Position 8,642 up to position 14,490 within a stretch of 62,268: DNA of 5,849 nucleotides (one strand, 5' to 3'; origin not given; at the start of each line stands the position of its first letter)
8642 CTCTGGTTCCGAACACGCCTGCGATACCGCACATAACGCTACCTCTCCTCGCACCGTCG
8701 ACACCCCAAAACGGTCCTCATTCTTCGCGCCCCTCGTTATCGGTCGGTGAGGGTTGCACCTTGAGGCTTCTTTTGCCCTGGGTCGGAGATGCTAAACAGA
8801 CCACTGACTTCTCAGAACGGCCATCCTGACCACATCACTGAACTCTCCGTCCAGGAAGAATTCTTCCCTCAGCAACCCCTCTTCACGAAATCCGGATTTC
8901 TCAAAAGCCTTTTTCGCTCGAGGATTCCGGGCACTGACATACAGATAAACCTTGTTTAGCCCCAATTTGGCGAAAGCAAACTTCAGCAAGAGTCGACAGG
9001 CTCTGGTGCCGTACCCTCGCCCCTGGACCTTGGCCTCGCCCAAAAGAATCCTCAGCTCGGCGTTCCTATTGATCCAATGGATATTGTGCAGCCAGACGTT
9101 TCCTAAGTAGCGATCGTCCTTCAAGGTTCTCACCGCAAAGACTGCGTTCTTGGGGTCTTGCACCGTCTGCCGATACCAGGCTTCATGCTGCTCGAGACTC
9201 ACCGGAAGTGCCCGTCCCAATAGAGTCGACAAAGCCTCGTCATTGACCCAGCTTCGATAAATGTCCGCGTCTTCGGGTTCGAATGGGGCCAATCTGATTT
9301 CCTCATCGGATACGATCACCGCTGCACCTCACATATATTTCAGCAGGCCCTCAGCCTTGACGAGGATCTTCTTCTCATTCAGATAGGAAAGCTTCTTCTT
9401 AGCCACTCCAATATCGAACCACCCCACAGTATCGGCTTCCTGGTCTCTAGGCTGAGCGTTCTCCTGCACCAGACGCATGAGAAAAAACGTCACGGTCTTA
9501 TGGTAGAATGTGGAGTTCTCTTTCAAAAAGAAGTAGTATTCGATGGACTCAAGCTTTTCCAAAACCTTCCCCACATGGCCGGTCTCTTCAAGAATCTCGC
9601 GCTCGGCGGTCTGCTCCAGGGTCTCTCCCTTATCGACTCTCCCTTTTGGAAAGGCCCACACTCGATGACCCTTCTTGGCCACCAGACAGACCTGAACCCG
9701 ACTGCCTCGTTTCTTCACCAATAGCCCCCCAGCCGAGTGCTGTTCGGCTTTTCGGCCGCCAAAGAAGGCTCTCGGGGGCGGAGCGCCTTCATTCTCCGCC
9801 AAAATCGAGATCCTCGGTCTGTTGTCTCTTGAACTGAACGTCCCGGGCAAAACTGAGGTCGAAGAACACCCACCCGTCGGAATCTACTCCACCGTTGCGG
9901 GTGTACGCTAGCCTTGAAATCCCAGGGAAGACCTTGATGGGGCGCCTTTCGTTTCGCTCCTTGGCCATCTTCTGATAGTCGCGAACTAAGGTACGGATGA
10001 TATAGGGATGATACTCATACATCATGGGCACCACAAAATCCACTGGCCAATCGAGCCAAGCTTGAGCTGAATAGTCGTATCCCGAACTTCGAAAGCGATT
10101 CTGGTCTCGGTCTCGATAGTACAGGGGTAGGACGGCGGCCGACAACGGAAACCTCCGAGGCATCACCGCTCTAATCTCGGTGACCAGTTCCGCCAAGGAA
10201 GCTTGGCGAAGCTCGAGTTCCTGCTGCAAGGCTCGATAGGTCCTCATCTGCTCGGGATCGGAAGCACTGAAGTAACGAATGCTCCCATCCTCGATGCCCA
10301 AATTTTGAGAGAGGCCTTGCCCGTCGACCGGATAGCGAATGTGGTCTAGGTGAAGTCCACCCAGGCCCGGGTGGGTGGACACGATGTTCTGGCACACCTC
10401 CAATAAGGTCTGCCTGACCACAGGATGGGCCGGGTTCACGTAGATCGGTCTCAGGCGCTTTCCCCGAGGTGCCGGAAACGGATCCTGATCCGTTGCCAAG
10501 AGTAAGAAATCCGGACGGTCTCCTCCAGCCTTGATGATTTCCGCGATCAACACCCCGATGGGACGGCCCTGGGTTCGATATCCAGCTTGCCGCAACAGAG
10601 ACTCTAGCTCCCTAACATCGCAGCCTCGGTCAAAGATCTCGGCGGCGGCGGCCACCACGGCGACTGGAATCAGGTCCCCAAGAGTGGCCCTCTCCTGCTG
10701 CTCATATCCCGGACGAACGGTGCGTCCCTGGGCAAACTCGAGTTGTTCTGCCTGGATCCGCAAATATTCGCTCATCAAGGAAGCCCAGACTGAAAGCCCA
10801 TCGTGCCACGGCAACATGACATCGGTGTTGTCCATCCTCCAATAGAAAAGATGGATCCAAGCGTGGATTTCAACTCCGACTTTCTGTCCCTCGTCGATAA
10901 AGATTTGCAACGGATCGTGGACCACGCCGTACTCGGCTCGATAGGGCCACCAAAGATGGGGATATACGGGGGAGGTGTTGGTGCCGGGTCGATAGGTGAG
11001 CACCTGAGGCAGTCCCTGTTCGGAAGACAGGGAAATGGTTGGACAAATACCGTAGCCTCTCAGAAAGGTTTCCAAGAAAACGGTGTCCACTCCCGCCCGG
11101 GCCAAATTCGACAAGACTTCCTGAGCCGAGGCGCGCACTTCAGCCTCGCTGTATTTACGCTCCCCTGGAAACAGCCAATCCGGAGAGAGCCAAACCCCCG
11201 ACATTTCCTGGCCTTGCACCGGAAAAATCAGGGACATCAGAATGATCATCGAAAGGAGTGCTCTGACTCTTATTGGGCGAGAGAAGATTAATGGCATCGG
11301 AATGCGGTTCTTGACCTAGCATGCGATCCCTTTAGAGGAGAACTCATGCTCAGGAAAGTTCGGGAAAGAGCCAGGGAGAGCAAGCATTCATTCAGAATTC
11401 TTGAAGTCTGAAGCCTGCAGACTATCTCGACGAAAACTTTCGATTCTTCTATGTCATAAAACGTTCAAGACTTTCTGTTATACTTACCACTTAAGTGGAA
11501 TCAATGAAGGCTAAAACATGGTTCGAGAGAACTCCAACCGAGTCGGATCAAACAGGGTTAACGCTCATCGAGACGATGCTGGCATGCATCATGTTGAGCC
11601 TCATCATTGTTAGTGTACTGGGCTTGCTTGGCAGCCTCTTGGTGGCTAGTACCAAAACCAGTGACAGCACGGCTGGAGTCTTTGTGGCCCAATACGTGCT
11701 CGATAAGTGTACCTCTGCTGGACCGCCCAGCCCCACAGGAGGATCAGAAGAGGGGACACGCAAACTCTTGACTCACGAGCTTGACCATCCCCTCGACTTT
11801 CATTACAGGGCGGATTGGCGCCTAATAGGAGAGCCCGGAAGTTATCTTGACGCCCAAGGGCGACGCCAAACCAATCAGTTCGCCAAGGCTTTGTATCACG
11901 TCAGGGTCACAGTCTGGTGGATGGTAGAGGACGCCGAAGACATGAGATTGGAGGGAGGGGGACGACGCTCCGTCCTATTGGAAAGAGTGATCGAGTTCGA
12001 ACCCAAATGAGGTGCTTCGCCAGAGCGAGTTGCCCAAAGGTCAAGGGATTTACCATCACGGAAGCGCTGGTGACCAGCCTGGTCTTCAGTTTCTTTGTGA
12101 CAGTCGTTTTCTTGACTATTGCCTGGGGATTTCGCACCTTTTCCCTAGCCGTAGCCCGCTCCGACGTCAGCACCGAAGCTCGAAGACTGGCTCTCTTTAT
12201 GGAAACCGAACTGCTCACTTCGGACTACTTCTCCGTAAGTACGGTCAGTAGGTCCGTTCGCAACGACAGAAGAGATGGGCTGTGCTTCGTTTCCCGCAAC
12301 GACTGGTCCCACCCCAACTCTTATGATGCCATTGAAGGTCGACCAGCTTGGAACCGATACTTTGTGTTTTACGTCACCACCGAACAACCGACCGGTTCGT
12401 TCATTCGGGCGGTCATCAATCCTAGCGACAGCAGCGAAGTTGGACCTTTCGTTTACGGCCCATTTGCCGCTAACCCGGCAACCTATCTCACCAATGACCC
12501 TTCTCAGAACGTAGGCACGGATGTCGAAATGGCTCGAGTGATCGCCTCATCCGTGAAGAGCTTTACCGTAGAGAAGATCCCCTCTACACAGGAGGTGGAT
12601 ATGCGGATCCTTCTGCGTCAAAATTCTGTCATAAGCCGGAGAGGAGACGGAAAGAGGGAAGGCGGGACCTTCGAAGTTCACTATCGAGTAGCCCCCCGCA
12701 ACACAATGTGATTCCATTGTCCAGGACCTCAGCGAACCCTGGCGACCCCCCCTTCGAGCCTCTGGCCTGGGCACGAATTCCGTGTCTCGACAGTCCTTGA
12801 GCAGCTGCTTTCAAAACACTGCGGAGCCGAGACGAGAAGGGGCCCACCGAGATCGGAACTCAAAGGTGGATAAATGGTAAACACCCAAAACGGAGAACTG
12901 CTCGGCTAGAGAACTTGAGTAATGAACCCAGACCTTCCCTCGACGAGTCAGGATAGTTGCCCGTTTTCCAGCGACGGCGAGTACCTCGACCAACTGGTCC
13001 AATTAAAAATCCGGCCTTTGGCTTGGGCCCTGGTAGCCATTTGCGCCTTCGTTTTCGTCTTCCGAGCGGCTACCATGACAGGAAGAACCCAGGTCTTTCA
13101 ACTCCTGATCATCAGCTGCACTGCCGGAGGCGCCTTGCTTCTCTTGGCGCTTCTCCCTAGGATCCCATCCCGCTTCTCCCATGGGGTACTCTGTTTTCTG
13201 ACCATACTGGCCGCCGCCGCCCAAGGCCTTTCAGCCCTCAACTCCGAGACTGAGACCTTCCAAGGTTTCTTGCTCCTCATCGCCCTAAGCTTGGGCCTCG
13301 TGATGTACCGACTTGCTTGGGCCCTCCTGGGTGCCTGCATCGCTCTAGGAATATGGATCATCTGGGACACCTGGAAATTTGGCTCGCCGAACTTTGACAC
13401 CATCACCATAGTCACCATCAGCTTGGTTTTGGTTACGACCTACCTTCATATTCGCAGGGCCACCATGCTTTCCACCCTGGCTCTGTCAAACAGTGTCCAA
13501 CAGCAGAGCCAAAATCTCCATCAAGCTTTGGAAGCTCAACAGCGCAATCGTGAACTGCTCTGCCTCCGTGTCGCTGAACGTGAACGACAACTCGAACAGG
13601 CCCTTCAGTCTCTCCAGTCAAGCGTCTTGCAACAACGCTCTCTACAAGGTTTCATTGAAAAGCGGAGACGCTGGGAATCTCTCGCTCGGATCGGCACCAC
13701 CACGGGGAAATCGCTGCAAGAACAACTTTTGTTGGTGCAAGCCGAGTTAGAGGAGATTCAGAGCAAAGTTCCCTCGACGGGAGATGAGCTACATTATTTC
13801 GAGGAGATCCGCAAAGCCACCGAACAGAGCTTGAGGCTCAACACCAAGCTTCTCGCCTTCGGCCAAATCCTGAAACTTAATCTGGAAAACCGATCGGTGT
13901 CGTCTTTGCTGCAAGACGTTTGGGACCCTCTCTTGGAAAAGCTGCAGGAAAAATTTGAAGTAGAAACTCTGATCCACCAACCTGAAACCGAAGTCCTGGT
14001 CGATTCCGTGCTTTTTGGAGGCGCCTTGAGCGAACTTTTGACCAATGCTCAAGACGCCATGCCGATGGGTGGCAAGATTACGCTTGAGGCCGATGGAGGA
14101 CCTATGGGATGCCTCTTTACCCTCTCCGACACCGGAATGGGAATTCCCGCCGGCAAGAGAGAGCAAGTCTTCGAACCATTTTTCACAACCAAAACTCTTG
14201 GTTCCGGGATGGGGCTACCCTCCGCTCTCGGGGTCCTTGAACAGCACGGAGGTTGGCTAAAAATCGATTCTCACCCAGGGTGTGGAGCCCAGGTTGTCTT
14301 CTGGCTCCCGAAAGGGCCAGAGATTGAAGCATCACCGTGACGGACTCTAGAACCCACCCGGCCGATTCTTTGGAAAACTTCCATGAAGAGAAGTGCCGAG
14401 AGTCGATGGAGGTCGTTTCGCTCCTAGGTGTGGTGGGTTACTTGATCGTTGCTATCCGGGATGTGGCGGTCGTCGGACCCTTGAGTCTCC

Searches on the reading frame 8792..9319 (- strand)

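Call 92: search_protein_families(library=pfam, proteins=[window:8792-9319:-], max_evalue=0.001)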
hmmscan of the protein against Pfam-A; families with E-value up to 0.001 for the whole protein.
window:8792-9319:- (175 aa): 4 families
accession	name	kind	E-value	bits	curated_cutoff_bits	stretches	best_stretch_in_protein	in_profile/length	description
PF13302.13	Acetyltransf_3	-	2.2e-24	87.1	25.4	1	8-145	2-138/138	Acetyltransferase (GNAT) domain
PF00583.31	Acetyltransf_1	-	1.1e-10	42.2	20.7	1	39-144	13-116/116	Acetyltransferase (GNAT) family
PF13523.12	Acetyltransf_8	-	1.1e-10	41.7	27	1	16-148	4-141/145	Acetyltransferase (GNAT) domain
PF13420.13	Acetyltransf_4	-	5.8e-09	36.6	24.3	1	14-162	5-152/155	Acetyltransferase (GNAT) domain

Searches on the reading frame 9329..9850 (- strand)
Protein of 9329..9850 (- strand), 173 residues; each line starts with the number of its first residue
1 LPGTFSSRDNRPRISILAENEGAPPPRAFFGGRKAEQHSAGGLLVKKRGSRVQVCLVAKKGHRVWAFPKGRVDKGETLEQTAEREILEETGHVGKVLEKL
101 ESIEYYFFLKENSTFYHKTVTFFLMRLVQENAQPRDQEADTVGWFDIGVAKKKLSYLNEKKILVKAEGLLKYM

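Call 92: search_protein_families(library=pfam, proteins=[window:9329-9850:-], max_evalue=0.001)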
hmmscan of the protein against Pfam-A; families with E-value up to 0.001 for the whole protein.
window:9329-9850:- (173 aa): 1 family
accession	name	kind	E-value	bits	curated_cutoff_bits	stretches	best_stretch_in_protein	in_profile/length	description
PF00293.34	NUDIX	-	1.6e-18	67.4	21.1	1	46-154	12-122/134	NUDIX domain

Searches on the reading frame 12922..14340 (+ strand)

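Call 36: search_protein_families(library=pfam, proteins=[window:12922-14340:+], max_evalue=0.0001)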
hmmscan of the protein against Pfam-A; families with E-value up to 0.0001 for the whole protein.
window:12922-14340:+ (472 aa): 1 family
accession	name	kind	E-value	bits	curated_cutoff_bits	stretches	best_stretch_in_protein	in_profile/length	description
PF02518.31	HATPase_c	-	1.1e-18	68.1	26.4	1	368-464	9-109/111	Histidine kinase-, DNA gyrase B-, and HSP90-like ATPase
